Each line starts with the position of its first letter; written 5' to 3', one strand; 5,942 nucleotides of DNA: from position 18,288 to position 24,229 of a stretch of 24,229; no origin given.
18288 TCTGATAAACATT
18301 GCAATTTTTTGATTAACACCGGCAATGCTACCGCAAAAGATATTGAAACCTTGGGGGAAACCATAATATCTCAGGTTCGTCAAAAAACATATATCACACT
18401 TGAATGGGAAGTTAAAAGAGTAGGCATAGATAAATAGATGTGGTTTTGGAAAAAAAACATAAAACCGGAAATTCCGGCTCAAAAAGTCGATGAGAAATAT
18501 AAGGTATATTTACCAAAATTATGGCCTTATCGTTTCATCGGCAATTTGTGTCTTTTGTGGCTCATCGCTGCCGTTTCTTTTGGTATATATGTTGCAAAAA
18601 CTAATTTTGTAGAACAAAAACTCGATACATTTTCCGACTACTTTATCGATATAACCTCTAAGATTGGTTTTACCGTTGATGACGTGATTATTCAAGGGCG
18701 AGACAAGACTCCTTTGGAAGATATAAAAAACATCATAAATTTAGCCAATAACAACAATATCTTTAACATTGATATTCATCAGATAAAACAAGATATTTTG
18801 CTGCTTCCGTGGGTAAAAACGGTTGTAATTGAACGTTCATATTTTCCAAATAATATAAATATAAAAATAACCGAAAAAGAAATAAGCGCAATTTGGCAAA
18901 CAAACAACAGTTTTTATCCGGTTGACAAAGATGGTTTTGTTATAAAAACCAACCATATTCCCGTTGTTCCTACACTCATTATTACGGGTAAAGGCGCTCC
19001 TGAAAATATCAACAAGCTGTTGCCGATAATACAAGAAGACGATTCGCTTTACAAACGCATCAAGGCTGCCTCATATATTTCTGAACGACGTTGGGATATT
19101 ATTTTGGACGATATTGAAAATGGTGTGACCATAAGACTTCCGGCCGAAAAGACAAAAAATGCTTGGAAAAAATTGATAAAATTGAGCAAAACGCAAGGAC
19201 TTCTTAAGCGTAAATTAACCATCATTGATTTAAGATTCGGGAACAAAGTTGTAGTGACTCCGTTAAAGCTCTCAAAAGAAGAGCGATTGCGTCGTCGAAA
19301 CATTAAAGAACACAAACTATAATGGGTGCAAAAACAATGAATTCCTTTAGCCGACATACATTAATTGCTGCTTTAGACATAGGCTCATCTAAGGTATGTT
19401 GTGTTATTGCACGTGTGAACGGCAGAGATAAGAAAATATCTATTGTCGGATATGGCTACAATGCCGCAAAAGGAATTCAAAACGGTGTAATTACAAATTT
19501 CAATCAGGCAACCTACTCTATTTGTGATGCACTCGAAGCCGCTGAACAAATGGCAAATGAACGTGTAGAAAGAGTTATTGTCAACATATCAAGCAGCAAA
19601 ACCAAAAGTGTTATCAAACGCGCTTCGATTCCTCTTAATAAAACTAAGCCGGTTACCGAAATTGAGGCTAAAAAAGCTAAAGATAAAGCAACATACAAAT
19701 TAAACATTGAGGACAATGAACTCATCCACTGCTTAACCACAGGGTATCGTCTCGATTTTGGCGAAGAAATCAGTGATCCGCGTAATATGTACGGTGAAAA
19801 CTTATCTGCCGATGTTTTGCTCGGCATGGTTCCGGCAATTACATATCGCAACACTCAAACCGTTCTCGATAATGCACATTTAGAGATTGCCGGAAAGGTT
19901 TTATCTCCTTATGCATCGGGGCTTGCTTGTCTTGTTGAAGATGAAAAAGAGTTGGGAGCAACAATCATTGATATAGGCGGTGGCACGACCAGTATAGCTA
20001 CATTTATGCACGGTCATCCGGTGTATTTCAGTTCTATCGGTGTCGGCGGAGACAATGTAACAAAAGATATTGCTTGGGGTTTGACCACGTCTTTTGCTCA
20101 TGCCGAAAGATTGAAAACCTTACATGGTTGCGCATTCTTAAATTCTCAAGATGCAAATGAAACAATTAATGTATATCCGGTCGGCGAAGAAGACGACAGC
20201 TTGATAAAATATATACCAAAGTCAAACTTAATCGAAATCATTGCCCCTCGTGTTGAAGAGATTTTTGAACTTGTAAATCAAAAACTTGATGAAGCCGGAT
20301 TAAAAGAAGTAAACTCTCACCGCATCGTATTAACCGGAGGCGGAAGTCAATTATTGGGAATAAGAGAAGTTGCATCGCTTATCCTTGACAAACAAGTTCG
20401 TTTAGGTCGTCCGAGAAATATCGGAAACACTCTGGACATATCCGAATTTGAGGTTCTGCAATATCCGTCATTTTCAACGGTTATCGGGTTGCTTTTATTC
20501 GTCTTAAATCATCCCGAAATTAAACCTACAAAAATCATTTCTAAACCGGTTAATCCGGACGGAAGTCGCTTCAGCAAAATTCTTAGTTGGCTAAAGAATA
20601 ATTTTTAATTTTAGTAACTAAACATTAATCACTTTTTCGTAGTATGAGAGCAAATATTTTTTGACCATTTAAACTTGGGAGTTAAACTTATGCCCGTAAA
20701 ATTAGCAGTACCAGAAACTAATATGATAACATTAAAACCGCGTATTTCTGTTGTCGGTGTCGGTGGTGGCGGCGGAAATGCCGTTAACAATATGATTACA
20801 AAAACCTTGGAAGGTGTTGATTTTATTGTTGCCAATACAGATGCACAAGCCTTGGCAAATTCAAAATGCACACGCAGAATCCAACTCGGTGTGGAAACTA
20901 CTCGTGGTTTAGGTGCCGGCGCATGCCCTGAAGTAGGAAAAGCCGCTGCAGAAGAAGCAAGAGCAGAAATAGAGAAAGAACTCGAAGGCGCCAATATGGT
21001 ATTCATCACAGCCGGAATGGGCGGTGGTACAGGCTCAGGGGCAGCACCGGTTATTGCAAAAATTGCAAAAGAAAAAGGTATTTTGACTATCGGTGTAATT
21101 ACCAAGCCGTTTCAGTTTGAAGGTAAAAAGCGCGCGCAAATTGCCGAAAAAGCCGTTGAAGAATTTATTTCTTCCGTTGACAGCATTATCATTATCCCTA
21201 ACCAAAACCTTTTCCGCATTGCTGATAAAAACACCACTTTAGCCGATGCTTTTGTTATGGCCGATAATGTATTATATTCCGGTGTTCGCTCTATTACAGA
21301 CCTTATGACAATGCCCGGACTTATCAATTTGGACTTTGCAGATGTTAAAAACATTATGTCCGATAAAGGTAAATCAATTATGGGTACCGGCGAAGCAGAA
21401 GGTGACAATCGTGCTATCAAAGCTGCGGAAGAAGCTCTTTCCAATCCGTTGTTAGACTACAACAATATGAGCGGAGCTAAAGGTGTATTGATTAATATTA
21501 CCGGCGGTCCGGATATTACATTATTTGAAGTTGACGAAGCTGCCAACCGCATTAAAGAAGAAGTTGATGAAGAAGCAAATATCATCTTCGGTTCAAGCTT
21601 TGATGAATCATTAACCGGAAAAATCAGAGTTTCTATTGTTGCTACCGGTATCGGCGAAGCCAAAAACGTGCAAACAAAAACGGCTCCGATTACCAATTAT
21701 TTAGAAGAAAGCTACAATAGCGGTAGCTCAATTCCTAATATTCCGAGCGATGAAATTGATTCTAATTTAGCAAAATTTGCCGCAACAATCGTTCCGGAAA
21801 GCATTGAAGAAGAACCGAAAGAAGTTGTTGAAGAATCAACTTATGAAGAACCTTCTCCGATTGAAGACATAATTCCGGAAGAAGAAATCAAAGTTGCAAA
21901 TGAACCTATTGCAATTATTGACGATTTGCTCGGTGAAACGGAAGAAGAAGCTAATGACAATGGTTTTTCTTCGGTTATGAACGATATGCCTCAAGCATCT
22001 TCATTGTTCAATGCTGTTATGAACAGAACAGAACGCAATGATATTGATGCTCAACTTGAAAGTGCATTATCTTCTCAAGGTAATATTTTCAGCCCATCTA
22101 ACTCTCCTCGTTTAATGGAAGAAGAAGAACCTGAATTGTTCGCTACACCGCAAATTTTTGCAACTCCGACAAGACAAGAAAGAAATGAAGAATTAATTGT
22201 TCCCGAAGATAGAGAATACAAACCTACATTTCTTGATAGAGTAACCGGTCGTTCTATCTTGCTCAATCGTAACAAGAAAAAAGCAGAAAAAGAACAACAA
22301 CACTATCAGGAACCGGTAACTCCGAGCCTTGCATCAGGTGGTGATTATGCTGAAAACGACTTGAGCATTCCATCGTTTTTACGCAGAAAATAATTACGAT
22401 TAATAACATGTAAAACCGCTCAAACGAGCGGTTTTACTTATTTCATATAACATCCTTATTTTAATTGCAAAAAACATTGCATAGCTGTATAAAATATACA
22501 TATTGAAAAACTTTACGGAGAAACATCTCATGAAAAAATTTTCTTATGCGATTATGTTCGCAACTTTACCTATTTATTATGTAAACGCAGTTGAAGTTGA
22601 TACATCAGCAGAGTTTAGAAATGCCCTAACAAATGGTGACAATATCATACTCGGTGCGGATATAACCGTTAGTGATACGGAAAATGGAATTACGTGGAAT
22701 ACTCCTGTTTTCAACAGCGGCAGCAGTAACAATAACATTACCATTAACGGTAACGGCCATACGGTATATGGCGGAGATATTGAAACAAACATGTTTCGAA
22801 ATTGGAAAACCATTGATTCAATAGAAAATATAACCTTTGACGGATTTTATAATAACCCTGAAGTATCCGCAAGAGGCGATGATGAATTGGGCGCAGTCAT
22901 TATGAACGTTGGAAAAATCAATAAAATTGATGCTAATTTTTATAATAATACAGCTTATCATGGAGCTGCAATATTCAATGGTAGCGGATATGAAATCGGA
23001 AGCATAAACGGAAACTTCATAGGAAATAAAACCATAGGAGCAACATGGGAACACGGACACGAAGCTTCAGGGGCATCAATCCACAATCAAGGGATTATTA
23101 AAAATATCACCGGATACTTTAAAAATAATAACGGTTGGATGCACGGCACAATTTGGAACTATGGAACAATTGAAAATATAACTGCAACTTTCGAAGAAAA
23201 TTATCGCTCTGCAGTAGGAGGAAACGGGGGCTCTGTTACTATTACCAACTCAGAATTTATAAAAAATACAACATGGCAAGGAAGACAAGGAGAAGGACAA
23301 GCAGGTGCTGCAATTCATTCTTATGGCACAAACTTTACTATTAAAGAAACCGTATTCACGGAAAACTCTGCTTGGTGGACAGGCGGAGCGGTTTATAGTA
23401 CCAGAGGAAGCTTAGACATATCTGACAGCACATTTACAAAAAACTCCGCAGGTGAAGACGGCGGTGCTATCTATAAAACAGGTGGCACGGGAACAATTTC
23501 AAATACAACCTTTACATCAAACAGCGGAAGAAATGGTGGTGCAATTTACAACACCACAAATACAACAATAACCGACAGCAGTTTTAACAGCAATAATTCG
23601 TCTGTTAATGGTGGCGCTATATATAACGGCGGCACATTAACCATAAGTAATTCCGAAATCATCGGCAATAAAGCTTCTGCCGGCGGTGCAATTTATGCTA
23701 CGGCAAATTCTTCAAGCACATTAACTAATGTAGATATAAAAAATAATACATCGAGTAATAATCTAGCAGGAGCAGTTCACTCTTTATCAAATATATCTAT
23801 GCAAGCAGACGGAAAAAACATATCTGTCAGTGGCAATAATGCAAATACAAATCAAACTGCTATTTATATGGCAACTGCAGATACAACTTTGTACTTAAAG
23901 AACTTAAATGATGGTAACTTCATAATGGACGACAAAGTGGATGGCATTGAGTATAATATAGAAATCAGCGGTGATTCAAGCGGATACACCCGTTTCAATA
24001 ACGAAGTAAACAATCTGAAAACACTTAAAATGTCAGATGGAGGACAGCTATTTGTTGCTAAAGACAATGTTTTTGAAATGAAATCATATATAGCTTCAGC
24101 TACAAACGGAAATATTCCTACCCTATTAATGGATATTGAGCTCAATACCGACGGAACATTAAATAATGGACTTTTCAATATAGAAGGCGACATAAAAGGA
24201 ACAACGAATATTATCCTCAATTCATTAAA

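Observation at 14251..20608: dcw cluster with every stem-peptide ligase missing and seamless junctions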

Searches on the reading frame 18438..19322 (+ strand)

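Call 3: search_protein_families(library=ncbifam, proteins=[window:18438-19322:+])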
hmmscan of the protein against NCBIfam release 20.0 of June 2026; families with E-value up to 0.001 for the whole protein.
window:18438-19322:+ (294 aa): 1 family
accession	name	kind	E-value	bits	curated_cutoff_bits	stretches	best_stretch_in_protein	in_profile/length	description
NF008043.0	PRK10775.1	equivalog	7.5e-07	28.6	366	1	87-283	66-264/276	cell division protein FtsQ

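Call 47: search_protein_families(library=pfam, proteins=[window:18438-19322:+], max_evalue=0.001)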
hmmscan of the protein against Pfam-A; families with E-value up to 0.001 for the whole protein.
window:18438-19322:+ (294 aa): 2 families
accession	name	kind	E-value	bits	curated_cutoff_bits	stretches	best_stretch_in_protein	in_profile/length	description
PF08478.15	POTRA_1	-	2e-15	57.3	23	1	78-146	1-68/69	POTRA domain, FtsQ-type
PF03799.20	FtsQ_DivIB_C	-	3.3e-14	54.1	21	1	151-266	1-114/114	Cell division protein FtsQ/DivIB, C-terminal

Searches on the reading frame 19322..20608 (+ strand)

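Call 3: search_protein_families(library=ncbifam, proteins=[window:19322-20608:+])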
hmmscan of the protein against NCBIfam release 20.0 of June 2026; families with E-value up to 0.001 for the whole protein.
window:19322-20608:+ (428 aa): 12 families
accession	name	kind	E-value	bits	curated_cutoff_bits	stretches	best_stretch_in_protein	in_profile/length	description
TIGR01174.1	ftsA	equivalog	5.4e-94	315.3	175.85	1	15-392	2-370/371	cell division protein FtsA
NF007009.0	PRK09472.1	equivalog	1.1e-54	186.1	409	1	11-428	6-420/420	cell division protein FtsA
NF010539.0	PRK13927.1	subfamily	2.1e-14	53.2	293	1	195-350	135-299/339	rod shape-determining protein MreB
NF011660.0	PRK15080.1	equivalog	5.2e-13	48.8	182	1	176-266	111-196/277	ethanolamine utilization protein EutJ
TIGR00904.1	mreB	subfamily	8.5e-12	44.8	365.75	1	196-350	135-299/334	MreB/Mrl family cell shape determining protein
NF010540.1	PRK13929.1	exception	6.9e-09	35.2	515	1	211-356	150-303/334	rod-share determining protein MreBH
TIGR02529.1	EutJ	subfamily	1.3e-08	34.6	152.1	1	179-267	81-164/239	ethanolamine utilization protein EutJ family protein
NF045709.1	Amuc_1101_fam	equivalog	3.1e-07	29.6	650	1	213-276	180-242/608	Amuc_1101 family PilM-like pilus complex protein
TIGR01175.1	pilM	subfamily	4e-05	22.8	133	1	212-350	189-301/348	type IV pilus assembly protein PilM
TIGR01991.1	HscA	equivalog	0.00013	20.6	708.55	1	184-355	155-337/600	Fe-S protein assembly chaperone HscA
NF040964.1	MamK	subfamily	0.00058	19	400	0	206-351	139-289/335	MamK family actin-like protein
NF003520.0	PRK05183.1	subfamily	0.00098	17.6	620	0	192-355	183-357/621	Fe-S protein assembly chaperone HscA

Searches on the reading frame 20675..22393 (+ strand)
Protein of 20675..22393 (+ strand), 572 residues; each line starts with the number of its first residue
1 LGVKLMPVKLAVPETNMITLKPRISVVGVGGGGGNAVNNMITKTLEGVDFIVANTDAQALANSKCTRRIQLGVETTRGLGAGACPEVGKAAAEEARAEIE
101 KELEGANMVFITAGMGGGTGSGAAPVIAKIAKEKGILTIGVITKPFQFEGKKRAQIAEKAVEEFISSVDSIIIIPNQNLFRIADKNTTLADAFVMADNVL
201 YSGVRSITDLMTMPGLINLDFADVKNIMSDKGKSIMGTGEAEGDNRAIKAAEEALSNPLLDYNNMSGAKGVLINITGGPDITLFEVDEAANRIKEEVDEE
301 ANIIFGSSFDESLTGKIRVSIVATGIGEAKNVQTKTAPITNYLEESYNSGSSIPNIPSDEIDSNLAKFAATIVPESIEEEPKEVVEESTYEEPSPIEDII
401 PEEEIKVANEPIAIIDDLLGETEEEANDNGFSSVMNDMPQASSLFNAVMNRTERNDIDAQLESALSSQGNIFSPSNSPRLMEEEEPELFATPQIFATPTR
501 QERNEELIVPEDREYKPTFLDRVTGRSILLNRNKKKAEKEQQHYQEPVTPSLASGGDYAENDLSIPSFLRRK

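Call 3: search_protein_families(library=ncbifam, proteins=[window:20675-22393:+])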
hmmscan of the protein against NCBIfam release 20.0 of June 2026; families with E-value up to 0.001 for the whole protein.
window:20675-22393:+ (572 aa): 1 family
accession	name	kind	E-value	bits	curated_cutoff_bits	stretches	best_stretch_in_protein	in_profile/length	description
TIGR00065.1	ftsZ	equivalog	9.4e-121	403.4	295.2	1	20-338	16-336/353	cell division protein FtsZ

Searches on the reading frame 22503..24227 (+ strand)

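Call 3: search_protein_families(library=ncbifam, proteins=[window:22503-24227:+])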
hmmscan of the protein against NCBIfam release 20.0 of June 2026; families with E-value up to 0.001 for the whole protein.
window:22503-24227:+ (575 aa): 1 family
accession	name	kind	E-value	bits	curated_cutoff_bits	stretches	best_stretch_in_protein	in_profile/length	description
TIGR01376.1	POMP_repeat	repeat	1.9e-12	46.3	15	0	310-324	6-20/28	polymorphic outer membrane protein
